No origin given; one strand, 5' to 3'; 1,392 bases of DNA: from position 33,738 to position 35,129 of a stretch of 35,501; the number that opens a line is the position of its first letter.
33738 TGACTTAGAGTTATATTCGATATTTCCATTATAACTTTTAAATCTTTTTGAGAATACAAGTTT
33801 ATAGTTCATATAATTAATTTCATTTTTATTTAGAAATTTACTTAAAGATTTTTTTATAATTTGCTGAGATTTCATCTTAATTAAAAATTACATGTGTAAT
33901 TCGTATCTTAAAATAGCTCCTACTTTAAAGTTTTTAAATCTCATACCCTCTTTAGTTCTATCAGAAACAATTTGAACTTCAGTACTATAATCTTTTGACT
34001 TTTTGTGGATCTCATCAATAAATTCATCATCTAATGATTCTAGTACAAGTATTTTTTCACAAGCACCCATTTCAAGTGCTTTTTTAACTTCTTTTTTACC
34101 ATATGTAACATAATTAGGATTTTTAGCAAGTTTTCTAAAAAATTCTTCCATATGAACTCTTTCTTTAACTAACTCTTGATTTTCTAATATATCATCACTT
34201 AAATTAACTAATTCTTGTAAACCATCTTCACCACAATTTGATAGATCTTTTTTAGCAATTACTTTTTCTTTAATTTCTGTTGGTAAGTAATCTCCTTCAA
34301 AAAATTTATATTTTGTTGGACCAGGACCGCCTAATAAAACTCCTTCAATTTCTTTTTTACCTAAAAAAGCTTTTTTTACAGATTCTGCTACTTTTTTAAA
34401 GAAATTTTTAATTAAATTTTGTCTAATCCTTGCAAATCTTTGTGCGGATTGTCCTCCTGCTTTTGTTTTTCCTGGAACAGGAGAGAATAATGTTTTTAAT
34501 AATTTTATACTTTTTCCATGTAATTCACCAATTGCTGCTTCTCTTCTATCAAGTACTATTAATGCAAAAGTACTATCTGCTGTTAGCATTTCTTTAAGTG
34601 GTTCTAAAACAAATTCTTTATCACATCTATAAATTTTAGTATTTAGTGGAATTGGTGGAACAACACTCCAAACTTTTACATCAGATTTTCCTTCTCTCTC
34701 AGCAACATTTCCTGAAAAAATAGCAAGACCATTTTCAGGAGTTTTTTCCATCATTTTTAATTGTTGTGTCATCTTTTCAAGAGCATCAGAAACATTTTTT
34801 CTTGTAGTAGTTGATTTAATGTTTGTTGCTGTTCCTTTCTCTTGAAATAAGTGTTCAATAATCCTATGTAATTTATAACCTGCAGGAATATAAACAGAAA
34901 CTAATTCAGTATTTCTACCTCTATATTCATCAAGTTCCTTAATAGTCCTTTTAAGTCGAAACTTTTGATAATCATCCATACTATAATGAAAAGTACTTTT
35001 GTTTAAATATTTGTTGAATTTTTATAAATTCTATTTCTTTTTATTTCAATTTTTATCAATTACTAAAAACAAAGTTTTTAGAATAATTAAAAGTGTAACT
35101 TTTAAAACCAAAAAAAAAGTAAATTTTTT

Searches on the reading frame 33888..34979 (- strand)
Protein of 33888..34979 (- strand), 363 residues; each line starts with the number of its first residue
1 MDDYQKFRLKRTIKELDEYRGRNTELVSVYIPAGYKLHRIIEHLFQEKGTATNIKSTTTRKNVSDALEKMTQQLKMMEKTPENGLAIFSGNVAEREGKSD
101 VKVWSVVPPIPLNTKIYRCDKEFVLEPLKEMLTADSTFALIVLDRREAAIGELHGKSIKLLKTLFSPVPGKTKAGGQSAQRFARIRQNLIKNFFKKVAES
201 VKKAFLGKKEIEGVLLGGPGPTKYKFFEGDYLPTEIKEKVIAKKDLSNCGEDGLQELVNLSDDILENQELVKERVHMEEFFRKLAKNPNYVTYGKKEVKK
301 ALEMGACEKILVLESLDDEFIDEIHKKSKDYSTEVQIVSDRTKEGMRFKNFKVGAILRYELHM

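Call 12: find_related_loci(query=window:33888-34979:-, collection=genome_contigs, flank=6000)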
Query window:33888-34979:- (363 aa) in genome_contigs; peptide patterns used: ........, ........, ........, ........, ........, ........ (x = any residue, [..] = any of these).
198 stretches matched a pattern; 93 encode a relative of the query (tblastn E <= 1e-3); the best 80 are kept; 80 distinct loci.
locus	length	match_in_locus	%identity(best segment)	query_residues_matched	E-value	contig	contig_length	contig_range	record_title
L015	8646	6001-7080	56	1-359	9e-130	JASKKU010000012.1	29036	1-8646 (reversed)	MAG: Candidatus Woesearchaeota archaeon isolate DJKA59_ANT-F21_bin.28 scaffold_351, whole genome shotgun sequence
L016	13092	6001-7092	51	1-363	2e-124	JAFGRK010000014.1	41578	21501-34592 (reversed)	MAG: Candidatus Woesearchaeota archaeon isolate Zod_Metabat.825 k87_7299031, whole genome shotgun sequence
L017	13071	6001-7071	55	5-361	2e-123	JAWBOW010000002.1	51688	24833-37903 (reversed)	MAG: Candidatus Woesearchaeota archaeon isolate HHBFW-2_201803_bins_274 HHBFW-2_201803_bins_274_scaffold_2, whole genome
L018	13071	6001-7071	55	5-361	1e-122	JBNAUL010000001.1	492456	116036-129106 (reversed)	MAG: Candidatus Woesearchaeota archaeon isolate Kamch4342-D-MF-011 bin55.fa-1, whole genome shotgun sequence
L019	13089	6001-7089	51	1-362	4e-121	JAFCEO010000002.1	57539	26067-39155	Candidatus Pacearchaeota archaeon isolate Meg22_1214_Bin_14 Meg22_1214_Bin_14_scaffold_1765, whole genome shotgun sequen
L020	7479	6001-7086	52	1-361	4e-120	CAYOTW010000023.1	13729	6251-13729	MAG TPA_asm: Candidatus Woesearchaeota archaeon isolate SRP332253_co1_15 genome assembly, contig: NODE_7543_length_13729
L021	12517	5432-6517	52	1-362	4e-117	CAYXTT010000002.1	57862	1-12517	MAG TPA_asm: Candidatus Woesearchaeota archaeon isolate SRP178699_co1_601 genome assembly, contig: NODE_445_length_57862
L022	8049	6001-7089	52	1-362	5e-117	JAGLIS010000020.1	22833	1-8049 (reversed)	MAG: Candidatus Pacearchaeota archaeon isolate RS_3_14 ROV157_3.bin.14.fa_20, whole genome shotgun sequence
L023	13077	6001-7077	50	6-361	3e-116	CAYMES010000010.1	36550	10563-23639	MAG TPA_asm: Candidatus Woesearchaeota archaeon isolate SRP141376_co2_243 genome assembly, contig: NODE_2546_length_3655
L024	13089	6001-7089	54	2-362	5e-124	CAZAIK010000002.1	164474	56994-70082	MAG TPA_asm: uncultured Methanosarcinales archaeon isolate SRP141376_co1_293 genome assembly, contig: NODE_169_length_16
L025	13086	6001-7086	50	1-361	9e-116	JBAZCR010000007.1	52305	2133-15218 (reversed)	MAG: Candidatus Pacearchaeota archaeon isolate SO_2017_LW2_78 scaffold_1441_c1_LW138R_2017, whole genome shotgun sequenc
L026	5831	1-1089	51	1-362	4e-115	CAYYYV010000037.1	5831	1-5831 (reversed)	MAG TPA_asm: Candidatus Woesearchaeota archaeon isolate binchicken_co51_34 genome assembly, contig: NODE_6583_length_583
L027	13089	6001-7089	51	1-362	4e-115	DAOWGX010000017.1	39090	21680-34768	MAG TPA_asm: Nanoarchaeota archaeon isolate CSMAG_2002 CSMAG_2002_k141_2850178_length_39090_cov_12.9950, whole genome sh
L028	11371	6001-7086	48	1-361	6e-115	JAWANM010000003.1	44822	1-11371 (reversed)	MAG: Candidatus Pacearchaeota archaeon isolate SRBZ-2_201901_bins_215 SRBZ-2_201901_bins_215_scaffold_3, whole genome sh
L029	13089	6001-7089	51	1-362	2e-114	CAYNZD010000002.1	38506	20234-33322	MAG TPA_asm: Candidatus Woesearchaeota archaeon isolate binchicken_co243_24 genome assembly, contig: NODE_661_length_385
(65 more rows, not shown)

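Call 13: find_encoding_contigs(protein=window:33888-34979:-, flank=10000, max_places=6)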
Protein window:33888-34979:- (363 aa): 4 contigs read that carry it; 4 places shown.
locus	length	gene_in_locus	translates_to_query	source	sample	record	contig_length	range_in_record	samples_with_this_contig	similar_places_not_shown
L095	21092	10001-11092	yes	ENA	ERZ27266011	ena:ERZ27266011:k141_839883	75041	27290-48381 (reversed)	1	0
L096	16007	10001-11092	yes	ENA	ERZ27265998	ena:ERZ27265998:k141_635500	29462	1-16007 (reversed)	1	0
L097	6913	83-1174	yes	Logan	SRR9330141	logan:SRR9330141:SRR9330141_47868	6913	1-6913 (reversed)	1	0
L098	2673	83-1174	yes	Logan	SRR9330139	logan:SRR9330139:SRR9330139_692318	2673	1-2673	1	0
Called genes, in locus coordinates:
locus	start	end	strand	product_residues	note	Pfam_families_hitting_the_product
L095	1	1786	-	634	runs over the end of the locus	PF04675:DNA_ligase_A_N, PF01068:DNA_ligase_A_M, PF04679:DNA_ligase_A_C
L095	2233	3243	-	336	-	PF00814:TsaD, PF22521:HypF_C_2 (weak)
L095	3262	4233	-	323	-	-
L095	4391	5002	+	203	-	PF13328:HD_4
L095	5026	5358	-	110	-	-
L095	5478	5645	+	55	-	-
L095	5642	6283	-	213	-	PF01966:HD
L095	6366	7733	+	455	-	PF03023:MurJ (weak), PF01554:MatE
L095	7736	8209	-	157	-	PF01928:CYTH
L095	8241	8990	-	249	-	-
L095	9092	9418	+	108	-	-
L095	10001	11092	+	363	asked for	PF03463:eRF1_1, PF18854:baeRF_family10, PF03464:eRF1_2, PF18859:acVLRF1, PF03465:eRF1_3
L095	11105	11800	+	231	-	PF10263:SprT-like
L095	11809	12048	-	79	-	PF14947:HTH_45, PF14277:DUF4364 (weak)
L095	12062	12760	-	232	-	-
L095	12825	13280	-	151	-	PF00011:HSP20, PF17886:ArsA_HSP20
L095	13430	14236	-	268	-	-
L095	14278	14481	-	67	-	PF20095:DUF6485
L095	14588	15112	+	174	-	PF00406:ADK (faint), PF02224:Cytidylate_kin, PF13189:Cytidylate_kin2, PF13207:AAA_17, PF13238:AAA_18, PF01202:SKI (faint), PF02224:Cytidylate_kin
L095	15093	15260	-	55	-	-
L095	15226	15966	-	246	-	PF00702:Hydrolase, PF13419:HAD_2, PF13242:Hydrolase_like (weak)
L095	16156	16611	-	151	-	PF01948:PyrI, PF02748:PyrI_C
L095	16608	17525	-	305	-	PF02729:OTCace_N, PF00185:OTCace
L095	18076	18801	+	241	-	PF01026:TatD_DNase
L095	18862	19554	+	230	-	PF00535:Glycos_transf_2, PF10111:Glyco_tranf_2_2, PF13641:Glyco_tranf_2_3 (weak)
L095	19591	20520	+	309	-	PF01725:Ham1p_like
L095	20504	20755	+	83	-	PF01866:Diphthamide_syn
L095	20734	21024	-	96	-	-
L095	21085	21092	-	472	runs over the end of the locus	-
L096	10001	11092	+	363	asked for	PF03463:eRF1_1, PF18854:baeRF_family10, PF03464:eRF1_2, PF18859:acVLRF1, PF03465:eRF1_3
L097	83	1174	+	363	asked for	PF03463:eRF1_1, PF18854:baeRF_family10, PF03464:eRF1_2, PF18859:acVLRF1, PF03465:eRF1_3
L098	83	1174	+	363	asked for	PF03463:eRF1_1, PF18854:baeRF_family10, PF03464:eRF1_2, PF18859:acVLRF1, PF03465:eRF1_3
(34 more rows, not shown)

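Call 23: find_homologous_proteins(query=window:33888-34979:-, max_evalue=1e-60)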
Query window:33888-34979:- (363 aa): 4178 proteins with E <= 1e-60 among 6822 candidates; the best 120 are listed.
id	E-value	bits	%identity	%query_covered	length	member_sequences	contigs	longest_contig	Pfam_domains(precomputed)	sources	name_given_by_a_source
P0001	5.9e-198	675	81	100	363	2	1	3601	PF03465.21,PF03464.21,PF18854.7,PF18859.7,PF03463.21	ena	-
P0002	2.6e-131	456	59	98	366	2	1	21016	PF03465.21,PF03464.21,PF18854.7,PF18859.7,PF03463.21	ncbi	ncbi:MAG: peptide chain release factor aRF-1 [Candidatus Woesearchaeota archaeon]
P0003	7.9e-131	454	58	98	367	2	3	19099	PF03465.21,PF03464.21,PF18854.7,PF18859.7,PF03463.21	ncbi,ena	-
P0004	9.1e-131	454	59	95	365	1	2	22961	PF03465.21,PF03464.21,PF18854.7,PF18859.7,PF03463.21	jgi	jgi:peptide chain release factor subunit 1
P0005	1.2e-130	454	58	99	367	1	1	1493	PF03465.21,PF03464.21,PF18854.7,PF18859.7,PF03463.21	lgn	-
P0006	3.7e-130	452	57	99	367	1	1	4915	PF03465.21,PF03464.21,PF18854.7,PF18859.7,PF03463.21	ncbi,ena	-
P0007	3.5e-129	449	57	98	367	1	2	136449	PF03465.21,PF03464.21,PF18854.7,PF18859.7,PF03463.21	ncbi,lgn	ncbi:MAG: peptide chain release factor aRF-1 [Candidatus Nanoarchaeia archaeon]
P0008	1.6e-128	447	56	99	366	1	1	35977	PF03465.21,PF03464.21,PF18854.7,PF18859.7,PF03463.21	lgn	-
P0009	1.7e-128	447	58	98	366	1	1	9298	PF03465.21,PF03464.21,PF18854.7,PF18859.7,PF03463.21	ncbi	-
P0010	2.9e-128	446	57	98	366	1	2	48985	PF03465.21,PF03464.21,PF18854.7,PF18859.7,PF03463.21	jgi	jgi:peptide chain release factor subunit 1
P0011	5.7e-128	445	57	100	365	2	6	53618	PF03465.21,PF03464.21,PF18854.7,PF18859.7,PF03463.21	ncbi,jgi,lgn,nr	ncbi:peptide chain release factor aRF-1 [Candidatus Woesearchaeota archaeon]|jgi:peptide chain relea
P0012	5.7e-128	445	56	99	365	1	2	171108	PF03465.21,PF03464.21,PF18854.7,PF18859.7,PF03463.21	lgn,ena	-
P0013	1.5e-127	443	58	98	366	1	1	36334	PF03465.21,PF03464.21,PF18854.7,PF18859.7,PF03463.21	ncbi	-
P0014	2.7e-127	443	58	99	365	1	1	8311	PF03465.21,PF03464.21,PF18854.7,PF18859.7,PF03463.21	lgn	-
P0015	3.2e-127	442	58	98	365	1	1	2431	PF03465.21,PF03464.21,PF18854.7,PF18859.7,PF03463.21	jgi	-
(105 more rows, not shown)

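Call 24: find_encoding_contigs(protein=P0001, flank=10000, max_places=6)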
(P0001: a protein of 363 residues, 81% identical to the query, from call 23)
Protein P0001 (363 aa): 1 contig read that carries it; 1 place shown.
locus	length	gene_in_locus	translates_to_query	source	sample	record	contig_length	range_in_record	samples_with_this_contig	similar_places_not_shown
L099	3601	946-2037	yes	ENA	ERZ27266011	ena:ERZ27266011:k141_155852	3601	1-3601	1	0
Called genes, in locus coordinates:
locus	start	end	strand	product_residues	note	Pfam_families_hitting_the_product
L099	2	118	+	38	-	?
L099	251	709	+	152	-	PF27746:Small_heat_shock_put (weak), PF00011:HSP20, PF17886:ArsA_HSP20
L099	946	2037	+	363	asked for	PF03463:eRF1_1, PF18854:baeRF_family10, PF03464:eRF1_2, PF18859:acVLRF1, PF03465:eRF1_3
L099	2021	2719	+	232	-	PF10263:SprT-like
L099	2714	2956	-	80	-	PF14947:HTH_45, PF14277:DUF4364 (weak)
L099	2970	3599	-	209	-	?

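Call 32: find_homologous_proteins(query=L095:2-1786:-, max_evalue=1e-100)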
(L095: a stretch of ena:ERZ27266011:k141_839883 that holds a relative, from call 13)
Query L095:2-1786:- (595 aa): 220 proteins with E <= 1e-100 among 8000 candidates; the best 120 are listed.
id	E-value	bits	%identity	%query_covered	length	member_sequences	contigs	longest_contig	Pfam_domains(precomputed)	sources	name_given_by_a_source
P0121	0.0e+0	1296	100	100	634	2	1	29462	PF04675.20,PF01068.27,PF04679.22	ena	-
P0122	2.2e-268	910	69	100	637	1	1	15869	PF04675.20,PF01068.27,PF04679.22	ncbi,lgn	ncbi:MAG: ATP-dependent DNA ligase [Candidatus Woesearchaeota archaeon]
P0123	3.6e-149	516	43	100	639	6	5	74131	PF04675.20,PF01068.27,PF04679.22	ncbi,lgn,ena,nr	ncbi:ATP-dependent DNA ligase [Candidatus Woesearchaeota archaeon]|nr:ATP-dependent DNA ligase [Cand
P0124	1.8e-143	498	42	100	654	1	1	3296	PF04675.20,PF01068.27,PF04679.22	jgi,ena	-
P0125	3.0e-142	494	42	100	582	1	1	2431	PF04675.20,PF01068.27,PF04679.22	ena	-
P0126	3.4e-142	493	41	100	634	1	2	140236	PF04675.20,PF01068.27,PF04679.22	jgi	jgi:ATP-dependent DNA ligase I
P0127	7.1e-142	492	43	100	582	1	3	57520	PF04675.20,PF01068.27,PF04679.22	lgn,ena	-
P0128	2.0e-141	491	42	100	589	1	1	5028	PF04675.20,PF01068.27,PF04679.22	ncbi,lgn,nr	ncbi:MAG: ATP-dependent DNA ligase [Nanoarchaeota archaeon]|nr:ATP-dependent DNA ligase [Nanoarchaeo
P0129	7.8e-141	489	42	100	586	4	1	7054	PF04675.20,PF01068.27,PF04679.22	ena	-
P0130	1.1e-140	488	43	100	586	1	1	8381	PF04675.20,PF01068.27,PF04679.22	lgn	-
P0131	4.0e-140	487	41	100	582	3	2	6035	PF04675.20,PF01068.27,PF04679.22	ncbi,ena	-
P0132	1.4e-139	485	42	100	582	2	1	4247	PF04675.20,PF01068.27,PF04679.22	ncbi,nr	ncbi:ATP-dependent DNA ligase [Candidatus Woesearchaeota archaeon]|nr:ATP-dependent DNA ligase [Cand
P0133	1.4e-138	481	42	100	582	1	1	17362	PF04675.20,PF01068.27,PF04679.22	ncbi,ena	-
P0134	1.8e-138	481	42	100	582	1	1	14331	PF04675.20,PF01068.27,PF04679.22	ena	-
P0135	2.5e-138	481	41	100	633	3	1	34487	PF04675.20,PF01068.27,PF04679.22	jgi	jgi:ATP-dependent DNA ligase I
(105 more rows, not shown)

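Call 33: find_encoding_contigs(protein=P0121, flank=10000, max_places=4)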
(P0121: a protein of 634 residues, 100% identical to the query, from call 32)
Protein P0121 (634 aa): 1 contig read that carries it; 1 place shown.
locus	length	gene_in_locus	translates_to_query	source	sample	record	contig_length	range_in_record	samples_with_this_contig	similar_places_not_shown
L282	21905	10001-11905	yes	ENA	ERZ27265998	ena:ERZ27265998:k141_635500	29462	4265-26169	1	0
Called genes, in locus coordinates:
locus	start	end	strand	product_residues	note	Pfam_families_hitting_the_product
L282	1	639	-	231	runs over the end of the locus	PF10263:SprT-like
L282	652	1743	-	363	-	PF03463:eRF1_1, PF18854:baeRF_family10, PF03464:eRF1_2, PF18859:acVLRF1, PF03465:eRF1_3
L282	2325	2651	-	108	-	-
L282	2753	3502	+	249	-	-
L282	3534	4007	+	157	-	PF01928:CYTH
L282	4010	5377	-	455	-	PF03023:MurJ (weak), PF01554:MatE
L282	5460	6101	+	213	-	PF01966:HD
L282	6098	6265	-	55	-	-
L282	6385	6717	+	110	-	-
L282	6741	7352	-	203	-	PF13328:HD_4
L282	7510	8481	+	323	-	-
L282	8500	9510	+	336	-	PF00814:TsaD, PF22521:HypF_C_2 (weak)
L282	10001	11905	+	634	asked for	PF04675:DNA_ligase_A_N, PF01068:DNA_ligase_A_M, PF04679:DNA_ligase_A_C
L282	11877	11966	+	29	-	-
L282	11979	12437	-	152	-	PF13673:Acetyltransf_10, PF00583:Acetyltransf_1, PF13508:Acetyltransf_7, PF08445:FR47 (weak)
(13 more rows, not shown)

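Call 34: find_encoding_contigs(protein=P0122, flank=10000, max_places=4)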
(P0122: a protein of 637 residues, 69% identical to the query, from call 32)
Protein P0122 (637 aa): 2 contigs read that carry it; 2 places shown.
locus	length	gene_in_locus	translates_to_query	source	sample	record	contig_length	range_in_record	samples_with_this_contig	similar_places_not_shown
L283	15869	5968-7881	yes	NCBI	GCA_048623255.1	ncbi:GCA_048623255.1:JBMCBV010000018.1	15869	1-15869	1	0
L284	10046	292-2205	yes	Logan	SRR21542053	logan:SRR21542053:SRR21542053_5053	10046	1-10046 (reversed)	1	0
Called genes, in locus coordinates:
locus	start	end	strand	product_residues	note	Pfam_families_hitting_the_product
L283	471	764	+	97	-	PF22277:EncFtn-like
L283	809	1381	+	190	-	-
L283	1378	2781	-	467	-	PF01554:MatE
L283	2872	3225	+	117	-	-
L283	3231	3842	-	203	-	PF13328:HD_4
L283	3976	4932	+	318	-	PF00254:FKBP_C, PF22199:FKBP26_IF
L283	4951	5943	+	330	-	PF00814:TsaD, PF22521:HypF_C_2 (weak)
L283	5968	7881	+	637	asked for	PF04675:DNA_ligase_A_N, PF01068:DNA_ligase_A_M, PF04679:DNA_ligase_A_C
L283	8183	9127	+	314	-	PF01073:3Beta_HSD, PF01370:Epimerase, PF02719:Polysacc_synt_2, PF03435:Sacchrp_dh_NADP (faint), PF04321:RmlD_sub_bind, PF07993:NAD_binding_4 (faint), PF13460:NAD_binding_10 (weak), PF16363:GDP_Man_Dehyd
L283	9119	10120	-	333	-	PF13396:PLDc_N, PF04024:PspC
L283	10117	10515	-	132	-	-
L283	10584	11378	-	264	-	PF02661:Fic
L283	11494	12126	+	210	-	-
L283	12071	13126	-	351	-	PF01368:DHH (weak)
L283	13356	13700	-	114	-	-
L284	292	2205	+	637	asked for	PF04675:DNA_ligase_A_N, PF01068:DNA_ligase_A_M, PF04679:DNA_ligase_A_C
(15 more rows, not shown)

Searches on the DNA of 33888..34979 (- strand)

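Call 37: search_rna_families(source=L095, start=9400, end=10020, threshold=evalue, max_evalue=5)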
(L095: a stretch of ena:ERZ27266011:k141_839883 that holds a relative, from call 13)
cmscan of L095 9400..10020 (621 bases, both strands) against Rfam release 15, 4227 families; matches with E-value up to 5: 2.
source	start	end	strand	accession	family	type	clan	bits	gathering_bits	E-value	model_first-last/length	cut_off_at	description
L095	9823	9909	-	RF02728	HrrF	Gene; sRNA;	-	16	77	4.1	1-116/116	no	Haemophilus regulatory RNA responsive to iron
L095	9508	9578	-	RF00372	sroH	Gene; sRNA;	-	12.4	80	1.5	1-161/161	no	sroH RNA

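Call 38: search_rna_families(source=L095, start=1770, end=2250, threshold=evalue, max_evalue=5)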
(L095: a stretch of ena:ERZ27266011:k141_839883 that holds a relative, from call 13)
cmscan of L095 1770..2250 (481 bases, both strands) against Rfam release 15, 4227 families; matches with E-value up to 5: 2.
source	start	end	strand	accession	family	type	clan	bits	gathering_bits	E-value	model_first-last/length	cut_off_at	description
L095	1888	2014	+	RF01470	rli38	Gene; sRNA;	-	19.5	49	3.1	1-150/150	no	Listeria sRNA rli38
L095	2129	2215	-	RF02513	PYLIS_6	Cis-reg;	-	19.1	80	2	1-100/100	no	Pyrrolysine insertion sequence transposase 2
